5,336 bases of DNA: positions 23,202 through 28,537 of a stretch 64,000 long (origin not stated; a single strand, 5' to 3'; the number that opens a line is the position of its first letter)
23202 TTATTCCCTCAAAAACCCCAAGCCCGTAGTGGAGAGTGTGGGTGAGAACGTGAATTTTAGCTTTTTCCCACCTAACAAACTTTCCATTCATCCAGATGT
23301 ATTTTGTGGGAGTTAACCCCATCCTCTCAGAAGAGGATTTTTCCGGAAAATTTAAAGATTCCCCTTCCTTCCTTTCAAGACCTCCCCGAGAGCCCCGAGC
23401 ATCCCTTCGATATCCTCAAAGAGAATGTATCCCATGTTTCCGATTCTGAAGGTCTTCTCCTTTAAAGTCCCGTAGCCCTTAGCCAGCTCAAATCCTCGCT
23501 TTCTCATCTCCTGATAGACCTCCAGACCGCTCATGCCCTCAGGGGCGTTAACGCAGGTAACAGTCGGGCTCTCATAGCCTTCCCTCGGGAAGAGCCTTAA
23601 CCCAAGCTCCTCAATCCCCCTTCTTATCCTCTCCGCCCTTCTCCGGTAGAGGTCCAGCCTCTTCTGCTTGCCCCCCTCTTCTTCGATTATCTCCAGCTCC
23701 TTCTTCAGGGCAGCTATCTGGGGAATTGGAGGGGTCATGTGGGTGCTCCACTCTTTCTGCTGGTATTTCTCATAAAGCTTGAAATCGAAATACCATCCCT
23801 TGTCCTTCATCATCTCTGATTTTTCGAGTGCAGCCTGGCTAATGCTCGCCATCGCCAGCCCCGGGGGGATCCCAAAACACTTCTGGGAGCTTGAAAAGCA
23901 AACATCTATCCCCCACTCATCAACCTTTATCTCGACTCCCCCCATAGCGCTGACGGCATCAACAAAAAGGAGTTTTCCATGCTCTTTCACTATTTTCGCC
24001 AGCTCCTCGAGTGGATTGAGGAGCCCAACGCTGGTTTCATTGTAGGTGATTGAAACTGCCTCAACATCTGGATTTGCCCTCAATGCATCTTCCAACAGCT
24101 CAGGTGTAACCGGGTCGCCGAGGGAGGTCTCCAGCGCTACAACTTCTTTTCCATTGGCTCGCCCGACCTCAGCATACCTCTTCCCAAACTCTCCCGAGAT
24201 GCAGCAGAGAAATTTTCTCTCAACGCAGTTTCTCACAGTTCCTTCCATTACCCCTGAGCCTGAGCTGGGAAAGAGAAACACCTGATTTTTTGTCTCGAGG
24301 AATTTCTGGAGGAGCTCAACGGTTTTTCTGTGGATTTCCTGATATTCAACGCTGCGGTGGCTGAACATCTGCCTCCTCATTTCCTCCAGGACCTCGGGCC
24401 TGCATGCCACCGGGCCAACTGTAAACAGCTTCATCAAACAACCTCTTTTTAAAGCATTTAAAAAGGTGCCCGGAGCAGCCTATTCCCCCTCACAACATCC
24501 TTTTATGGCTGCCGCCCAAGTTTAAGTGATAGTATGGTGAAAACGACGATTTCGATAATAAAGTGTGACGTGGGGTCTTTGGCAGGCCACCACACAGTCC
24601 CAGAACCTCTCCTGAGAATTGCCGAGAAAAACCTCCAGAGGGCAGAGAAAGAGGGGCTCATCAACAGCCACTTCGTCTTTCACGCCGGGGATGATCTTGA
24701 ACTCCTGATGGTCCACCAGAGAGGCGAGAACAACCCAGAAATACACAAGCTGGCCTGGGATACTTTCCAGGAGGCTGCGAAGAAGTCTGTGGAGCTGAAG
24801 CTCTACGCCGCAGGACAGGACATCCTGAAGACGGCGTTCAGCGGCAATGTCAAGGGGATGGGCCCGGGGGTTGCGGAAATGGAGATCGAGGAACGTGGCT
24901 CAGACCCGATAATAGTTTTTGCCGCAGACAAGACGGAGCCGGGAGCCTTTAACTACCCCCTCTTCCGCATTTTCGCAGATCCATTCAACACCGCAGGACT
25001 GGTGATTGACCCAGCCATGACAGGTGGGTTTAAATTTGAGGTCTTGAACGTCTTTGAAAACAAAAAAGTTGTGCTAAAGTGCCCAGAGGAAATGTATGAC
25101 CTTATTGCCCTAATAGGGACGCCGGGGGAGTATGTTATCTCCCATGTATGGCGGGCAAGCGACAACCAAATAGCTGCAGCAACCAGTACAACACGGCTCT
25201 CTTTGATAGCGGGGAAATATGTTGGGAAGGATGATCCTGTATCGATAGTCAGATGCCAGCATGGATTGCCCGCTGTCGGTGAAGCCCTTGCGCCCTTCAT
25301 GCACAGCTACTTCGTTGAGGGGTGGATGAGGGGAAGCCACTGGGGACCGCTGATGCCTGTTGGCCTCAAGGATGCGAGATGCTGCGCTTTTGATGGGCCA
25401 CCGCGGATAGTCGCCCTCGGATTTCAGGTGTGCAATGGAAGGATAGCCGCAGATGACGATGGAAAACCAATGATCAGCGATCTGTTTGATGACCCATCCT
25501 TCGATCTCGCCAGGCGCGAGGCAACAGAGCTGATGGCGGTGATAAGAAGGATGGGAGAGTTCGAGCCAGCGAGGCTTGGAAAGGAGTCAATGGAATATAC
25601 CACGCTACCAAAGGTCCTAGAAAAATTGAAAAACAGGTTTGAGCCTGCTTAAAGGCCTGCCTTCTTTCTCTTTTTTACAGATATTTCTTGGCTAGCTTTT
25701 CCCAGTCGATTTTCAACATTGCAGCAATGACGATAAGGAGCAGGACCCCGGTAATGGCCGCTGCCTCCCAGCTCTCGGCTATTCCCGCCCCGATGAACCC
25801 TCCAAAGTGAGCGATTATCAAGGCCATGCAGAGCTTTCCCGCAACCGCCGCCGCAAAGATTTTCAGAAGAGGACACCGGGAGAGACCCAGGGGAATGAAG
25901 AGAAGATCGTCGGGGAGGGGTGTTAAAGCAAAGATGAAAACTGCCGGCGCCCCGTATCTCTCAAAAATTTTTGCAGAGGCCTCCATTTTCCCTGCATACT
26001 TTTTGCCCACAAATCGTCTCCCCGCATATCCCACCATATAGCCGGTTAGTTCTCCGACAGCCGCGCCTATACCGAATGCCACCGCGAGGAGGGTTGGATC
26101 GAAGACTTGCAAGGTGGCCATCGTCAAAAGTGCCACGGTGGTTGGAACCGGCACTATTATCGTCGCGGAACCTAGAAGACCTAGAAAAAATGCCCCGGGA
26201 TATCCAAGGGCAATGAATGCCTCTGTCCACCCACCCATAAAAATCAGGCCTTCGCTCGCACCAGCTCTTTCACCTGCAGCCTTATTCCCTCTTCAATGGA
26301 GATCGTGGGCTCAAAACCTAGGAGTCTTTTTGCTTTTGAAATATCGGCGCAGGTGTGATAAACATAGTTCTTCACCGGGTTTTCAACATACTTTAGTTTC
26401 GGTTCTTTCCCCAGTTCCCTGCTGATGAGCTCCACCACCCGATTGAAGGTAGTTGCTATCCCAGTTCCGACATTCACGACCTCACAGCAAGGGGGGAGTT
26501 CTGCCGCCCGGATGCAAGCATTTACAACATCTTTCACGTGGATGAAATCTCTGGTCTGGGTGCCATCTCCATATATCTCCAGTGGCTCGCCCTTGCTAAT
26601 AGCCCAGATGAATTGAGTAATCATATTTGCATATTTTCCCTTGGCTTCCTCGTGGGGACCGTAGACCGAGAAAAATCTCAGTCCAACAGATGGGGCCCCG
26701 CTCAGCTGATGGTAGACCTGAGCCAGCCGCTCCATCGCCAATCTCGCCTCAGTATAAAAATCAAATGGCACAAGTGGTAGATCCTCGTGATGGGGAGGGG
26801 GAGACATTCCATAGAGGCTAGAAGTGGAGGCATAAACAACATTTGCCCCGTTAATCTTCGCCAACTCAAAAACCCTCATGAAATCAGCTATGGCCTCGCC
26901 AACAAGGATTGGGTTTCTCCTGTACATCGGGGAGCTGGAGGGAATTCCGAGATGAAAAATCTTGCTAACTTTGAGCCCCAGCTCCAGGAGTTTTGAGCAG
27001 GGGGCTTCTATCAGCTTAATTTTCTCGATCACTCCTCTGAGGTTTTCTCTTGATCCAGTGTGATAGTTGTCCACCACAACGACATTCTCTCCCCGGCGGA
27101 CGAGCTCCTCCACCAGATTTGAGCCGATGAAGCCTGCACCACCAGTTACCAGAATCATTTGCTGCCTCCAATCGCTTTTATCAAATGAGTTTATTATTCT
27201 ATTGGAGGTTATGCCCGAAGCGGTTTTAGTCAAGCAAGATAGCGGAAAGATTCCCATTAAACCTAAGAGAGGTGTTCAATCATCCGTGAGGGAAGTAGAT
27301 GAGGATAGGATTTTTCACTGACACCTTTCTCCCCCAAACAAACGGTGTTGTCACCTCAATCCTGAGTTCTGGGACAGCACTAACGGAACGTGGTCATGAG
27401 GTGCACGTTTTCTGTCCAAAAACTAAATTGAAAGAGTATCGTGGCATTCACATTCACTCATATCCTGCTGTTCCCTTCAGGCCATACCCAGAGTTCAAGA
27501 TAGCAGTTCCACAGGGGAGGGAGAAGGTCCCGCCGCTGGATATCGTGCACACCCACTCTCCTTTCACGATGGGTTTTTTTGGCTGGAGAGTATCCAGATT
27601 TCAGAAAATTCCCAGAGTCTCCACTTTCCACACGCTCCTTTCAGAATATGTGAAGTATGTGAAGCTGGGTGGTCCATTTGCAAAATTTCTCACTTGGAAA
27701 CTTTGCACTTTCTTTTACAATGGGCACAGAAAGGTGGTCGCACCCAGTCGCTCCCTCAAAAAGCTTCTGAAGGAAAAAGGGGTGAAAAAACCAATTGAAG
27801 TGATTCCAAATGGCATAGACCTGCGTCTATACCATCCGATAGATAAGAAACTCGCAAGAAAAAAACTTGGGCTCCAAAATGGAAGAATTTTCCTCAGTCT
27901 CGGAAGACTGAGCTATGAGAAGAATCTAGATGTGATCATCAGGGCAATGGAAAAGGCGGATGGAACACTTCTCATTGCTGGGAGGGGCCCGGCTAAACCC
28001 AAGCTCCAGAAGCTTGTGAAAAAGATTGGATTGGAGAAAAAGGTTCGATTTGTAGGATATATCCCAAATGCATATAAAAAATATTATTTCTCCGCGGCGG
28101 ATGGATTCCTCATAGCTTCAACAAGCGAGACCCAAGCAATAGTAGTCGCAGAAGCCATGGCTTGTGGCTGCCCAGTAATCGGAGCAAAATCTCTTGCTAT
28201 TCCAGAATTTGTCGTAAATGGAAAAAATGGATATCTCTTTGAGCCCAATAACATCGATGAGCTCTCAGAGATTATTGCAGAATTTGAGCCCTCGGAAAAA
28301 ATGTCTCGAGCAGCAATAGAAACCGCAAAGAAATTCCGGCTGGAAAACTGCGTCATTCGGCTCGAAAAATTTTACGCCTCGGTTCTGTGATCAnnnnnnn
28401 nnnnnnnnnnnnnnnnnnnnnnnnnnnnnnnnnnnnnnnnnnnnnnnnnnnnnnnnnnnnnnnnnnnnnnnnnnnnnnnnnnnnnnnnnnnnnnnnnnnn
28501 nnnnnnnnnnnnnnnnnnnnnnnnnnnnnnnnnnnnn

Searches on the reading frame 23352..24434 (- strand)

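Call 86: search_protein_families(library=pfam, proteins=[window:23352-24434:-], max_evalue=0.00001)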
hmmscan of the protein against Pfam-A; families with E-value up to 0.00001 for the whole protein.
window:23352-24434:- (360 aa): 1 family
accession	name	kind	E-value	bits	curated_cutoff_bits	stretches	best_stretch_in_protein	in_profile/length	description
PF00266.25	Aminotran_5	-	1e-26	94.3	21.5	1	23-321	33-339/371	Aminotransferase class-V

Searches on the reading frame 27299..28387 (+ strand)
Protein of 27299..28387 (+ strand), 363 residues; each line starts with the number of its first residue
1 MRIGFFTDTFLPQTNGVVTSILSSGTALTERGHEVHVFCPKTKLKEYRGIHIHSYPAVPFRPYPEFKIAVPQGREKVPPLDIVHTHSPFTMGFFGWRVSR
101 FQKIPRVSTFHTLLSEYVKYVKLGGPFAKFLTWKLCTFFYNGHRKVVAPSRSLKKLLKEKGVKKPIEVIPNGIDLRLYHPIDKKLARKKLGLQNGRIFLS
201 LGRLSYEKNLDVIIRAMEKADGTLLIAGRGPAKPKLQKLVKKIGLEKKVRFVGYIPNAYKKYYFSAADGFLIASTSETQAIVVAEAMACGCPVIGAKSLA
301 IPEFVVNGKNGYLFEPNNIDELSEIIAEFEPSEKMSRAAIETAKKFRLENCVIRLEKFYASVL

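Call 13: search_protein_families(library=pfam, proteins=[window:27299-28387:+], max_evalue=0.01)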
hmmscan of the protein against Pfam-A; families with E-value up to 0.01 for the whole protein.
window:27299-28387:+ (363 aa): 6 families
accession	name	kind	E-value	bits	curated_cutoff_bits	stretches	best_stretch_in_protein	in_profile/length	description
PF00534.26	Glycos_transf_1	-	2.5e-38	131.8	26.4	1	183-345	2-171/172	Glycosyl transferases group 1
PF13439.12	Glyco_transf_4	-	2.3e-32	112.8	28.5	1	15-175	2-168/170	Glycosyltransferase Family 4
PF13692.12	Glyco_trans_1_4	-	1.4e-27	97.2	27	1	196-327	2-137/142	Glycosyl transferases group 1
PF13579.12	Glyco_trans_4_4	-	1.1e-18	68.5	29.7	1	15-172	1-158/158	Glycosyl transferase 4-like domain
PF13524.12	Glyco_trans_1_2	-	1.6e-05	25.3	25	1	221-345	14-127/144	Glycosyl transferase-like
PF13477.12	Glyco_trans_4_2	-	0.00039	21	23.4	1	26-111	18-107/139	Glycosyl transferase 4-like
